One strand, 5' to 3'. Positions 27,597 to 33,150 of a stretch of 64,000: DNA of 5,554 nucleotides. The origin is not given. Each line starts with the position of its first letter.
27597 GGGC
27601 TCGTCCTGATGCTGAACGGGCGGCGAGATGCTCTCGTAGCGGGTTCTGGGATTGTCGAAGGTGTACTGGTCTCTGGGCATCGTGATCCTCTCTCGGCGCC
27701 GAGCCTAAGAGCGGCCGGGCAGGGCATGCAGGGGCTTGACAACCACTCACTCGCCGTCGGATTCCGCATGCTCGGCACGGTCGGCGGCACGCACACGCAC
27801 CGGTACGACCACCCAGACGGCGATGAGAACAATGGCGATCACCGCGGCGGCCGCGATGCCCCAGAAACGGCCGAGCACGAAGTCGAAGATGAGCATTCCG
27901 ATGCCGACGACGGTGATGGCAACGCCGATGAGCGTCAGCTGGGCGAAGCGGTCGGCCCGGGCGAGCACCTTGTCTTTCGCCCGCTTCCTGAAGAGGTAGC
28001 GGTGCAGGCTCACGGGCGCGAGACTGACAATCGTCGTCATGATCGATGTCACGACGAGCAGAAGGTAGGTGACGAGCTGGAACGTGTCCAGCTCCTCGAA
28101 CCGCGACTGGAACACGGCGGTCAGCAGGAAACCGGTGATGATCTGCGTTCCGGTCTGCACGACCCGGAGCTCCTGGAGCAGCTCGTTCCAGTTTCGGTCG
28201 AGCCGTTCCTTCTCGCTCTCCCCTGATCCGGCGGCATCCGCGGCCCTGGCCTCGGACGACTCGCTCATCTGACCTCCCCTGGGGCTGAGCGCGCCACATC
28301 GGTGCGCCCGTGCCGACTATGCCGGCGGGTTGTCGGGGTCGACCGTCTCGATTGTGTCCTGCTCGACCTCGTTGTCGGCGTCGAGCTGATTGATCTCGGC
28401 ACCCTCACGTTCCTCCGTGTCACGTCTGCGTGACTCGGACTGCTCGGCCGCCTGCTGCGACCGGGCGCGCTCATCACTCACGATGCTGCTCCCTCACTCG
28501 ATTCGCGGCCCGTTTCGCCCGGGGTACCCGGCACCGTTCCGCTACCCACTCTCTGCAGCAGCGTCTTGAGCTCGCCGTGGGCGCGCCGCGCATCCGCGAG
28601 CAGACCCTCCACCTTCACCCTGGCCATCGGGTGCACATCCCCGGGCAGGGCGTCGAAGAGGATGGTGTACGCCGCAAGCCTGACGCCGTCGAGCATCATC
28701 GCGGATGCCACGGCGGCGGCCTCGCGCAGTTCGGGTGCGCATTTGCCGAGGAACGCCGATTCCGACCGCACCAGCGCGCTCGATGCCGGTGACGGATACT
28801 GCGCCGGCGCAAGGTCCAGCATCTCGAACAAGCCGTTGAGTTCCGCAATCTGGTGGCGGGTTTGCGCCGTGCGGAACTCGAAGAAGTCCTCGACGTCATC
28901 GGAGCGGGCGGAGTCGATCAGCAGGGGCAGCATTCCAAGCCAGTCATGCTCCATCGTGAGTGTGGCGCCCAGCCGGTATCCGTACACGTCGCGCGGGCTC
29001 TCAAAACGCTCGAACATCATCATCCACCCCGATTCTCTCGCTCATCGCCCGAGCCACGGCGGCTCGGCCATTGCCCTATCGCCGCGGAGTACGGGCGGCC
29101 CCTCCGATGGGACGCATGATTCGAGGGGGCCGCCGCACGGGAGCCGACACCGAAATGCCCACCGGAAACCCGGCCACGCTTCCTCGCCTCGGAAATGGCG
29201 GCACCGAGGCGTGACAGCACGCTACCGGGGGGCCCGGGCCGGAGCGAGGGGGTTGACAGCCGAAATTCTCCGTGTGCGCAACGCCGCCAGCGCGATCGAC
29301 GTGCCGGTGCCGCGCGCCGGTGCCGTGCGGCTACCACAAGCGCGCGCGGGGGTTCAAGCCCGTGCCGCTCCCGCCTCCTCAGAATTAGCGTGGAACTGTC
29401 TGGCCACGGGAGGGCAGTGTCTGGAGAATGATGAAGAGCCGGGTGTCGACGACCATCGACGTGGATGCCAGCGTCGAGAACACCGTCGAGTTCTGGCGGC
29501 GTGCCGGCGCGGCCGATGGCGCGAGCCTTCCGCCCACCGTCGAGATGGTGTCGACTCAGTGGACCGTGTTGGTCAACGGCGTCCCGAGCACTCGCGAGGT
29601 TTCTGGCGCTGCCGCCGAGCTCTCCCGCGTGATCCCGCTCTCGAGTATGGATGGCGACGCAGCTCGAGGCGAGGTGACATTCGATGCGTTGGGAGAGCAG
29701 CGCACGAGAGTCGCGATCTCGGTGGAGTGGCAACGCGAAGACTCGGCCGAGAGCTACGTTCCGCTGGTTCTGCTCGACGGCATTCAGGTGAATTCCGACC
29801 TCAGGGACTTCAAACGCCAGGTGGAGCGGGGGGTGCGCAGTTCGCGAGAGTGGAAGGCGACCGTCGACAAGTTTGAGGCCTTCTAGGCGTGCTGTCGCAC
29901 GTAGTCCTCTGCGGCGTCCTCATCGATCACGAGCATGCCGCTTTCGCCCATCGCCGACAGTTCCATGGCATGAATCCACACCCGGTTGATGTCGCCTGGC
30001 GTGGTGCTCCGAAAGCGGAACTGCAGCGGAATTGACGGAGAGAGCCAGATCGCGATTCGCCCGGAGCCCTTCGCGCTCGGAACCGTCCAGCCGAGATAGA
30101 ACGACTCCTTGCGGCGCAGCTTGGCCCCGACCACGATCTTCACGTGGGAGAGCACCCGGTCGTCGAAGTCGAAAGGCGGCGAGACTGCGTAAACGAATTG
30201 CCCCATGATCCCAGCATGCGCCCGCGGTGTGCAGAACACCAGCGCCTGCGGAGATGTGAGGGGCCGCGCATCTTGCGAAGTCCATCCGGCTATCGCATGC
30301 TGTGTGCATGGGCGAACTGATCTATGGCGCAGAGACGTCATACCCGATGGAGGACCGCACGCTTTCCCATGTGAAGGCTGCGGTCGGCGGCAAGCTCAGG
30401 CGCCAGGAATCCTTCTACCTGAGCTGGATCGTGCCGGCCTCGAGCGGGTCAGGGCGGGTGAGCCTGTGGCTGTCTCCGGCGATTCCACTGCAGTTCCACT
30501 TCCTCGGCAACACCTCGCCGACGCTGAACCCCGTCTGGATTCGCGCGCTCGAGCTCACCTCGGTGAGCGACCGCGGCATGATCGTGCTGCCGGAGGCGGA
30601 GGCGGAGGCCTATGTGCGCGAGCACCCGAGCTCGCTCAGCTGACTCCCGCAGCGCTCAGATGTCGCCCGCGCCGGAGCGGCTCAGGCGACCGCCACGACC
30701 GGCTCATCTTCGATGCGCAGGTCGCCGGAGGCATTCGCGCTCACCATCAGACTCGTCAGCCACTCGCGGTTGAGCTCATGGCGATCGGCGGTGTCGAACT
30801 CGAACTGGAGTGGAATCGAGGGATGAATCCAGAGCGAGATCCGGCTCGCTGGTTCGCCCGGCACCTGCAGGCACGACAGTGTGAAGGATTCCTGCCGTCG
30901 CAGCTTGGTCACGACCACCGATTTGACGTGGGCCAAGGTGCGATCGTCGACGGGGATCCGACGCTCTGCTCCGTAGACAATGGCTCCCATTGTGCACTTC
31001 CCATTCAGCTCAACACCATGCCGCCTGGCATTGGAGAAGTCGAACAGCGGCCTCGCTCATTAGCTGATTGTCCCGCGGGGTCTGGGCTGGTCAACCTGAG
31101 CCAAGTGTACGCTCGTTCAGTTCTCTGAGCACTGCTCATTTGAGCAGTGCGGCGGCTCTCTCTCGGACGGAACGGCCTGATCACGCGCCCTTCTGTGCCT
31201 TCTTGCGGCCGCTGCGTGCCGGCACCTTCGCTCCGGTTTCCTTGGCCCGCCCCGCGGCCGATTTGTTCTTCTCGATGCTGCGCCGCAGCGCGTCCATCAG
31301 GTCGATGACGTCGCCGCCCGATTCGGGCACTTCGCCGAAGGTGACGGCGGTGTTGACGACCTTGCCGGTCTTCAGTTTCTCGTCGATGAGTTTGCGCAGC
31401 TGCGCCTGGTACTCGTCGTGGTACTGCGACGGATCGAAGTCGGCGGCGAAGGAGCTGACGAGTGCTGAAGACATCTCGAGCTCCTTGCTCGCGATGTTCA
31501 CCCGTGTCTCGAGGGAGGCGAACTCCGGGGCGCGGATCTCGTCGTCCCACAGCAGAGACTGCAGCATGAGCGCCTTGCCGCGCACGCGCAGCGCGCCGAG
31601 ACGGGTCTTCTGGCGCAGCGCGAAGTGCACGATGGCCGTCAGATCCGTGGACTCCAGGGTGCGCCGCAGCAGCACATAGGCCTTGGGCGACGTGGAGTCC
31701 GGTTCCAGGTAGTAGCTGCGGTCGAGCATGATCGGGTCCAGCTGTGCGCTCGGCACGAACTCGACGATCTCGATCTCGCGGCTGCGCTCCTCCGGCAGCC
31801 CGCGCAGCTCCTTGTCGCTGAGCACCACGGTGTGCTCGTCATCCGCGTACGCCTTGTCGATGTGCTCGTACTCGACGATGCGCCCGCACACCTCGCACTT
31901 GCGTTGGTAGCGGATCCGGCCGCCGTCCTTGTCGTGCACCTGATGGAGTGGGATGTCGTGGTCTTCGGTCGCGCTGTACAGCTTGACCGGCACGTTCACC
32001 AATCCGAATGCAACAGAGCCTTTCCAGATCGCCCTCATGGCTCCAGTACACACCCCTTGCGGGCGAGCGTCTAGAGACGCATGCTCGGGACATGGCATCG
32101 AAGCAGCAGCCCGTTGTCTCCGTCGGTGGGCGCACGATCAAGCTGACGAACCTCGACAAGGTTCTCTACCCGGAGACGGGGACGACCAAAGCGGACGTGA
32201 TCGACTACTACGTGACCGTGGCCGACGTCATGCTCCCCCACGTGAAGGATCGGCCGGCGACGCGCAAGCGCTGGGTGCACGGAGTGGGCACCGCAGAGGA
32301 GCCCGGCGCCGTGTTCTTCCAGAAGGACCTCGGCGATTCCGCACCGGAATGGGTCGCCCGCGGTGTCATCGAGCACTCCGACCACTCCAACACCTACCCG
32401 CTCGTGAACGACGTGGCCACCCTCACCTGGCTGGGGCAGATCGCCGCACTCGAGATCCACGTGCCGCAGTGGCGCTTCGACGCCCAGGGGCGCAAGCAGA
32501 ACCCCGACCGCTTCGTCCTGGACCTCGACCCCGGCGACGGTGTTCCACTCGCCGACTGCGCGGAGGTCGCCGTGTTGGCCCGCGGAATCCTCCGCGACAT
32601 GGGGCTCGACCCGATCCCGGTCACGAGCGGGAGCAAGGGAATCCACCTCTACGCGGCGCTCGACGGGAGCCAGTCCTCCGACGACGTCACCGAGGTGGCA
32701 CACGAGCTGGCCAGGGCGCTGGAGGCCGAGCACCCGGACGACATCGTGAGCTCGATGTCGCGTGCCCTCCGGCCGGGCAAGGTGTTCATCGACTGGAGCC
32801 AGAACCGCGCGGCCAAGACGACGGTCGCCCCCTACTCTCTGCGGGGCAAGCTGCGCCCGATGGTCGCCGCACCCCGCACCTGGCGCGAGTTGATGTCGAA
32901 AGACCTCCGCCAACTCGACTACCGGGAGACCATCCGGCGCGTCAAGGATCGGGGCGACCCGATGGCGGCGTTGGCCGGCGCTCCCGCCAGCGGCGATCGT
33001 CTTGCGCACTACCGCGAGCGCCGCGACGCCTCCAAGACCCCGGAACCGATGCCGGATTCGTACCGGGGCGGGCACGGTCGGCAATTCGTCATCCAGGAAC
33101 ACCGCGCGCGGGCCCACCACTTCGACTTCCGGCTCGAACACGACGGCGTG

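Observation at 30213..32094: ligD and the small paralogues share an identical predicted leaderless-promoter geometry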

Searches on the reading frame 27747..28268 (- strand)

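Call 44: search_protein_families(library=pfam, proteins=[window:27747-28268:-], max_evalue=0.001)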
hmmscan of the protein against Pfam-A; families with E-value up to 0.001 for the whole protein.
window:27747-28268:- (173 aa): 2 families
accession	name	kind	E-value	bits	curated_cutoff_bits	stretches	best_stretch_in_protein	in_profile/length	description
PF19853.4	DUF6328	-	6.5e-53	179.1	26.3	1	17-156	2-142/142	Family of unknown function (DUF6328)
PF01595.25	CNNM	-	0.00019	21.6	28.4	0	15-81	37-101/181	Cyclin M transmembrane N-terminal domain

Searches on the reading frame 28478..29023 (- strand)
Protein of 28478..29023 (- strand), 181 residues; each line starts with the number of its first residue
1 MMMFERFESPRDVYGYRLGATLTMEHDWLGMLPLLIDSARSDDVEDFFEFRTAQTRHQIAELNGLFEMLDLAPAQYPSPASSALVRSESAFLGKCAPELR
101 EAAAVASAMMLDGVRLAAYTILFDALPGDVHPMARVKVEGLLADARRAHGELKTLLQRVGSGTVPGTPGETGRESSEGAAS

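Call 44: search_protein_families(library=pfam, proteins=[window:28478-29023:-], max_evalue=0.001)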
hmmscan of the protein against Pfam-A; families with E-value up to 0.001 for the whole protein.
window:28478-29023:- (181 aa): 1 family
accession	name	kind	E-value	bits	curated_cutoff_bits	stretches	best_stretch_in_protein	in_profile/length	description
PF05974.18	DUF892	-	2.1e-12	47.8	23.7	1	10-125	2-119/159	Domain of unknown function (DUF892)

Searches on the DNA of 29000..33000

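Call 19: search_rna_families(source=window, start=29000, end=33000, threshold=evalue, max_evalue=1)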
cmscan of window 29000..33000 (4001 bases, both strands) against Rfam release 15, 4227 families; matches with E-value up to 1: 1.
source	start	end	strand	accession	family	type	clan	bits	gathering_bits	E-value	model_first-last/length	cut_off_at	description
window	32784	32928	+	RF02257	adapt33_3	Gene; lncRNA;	-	20.8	70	0.24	1-140/140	no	Adaptive response 33 conserved region 3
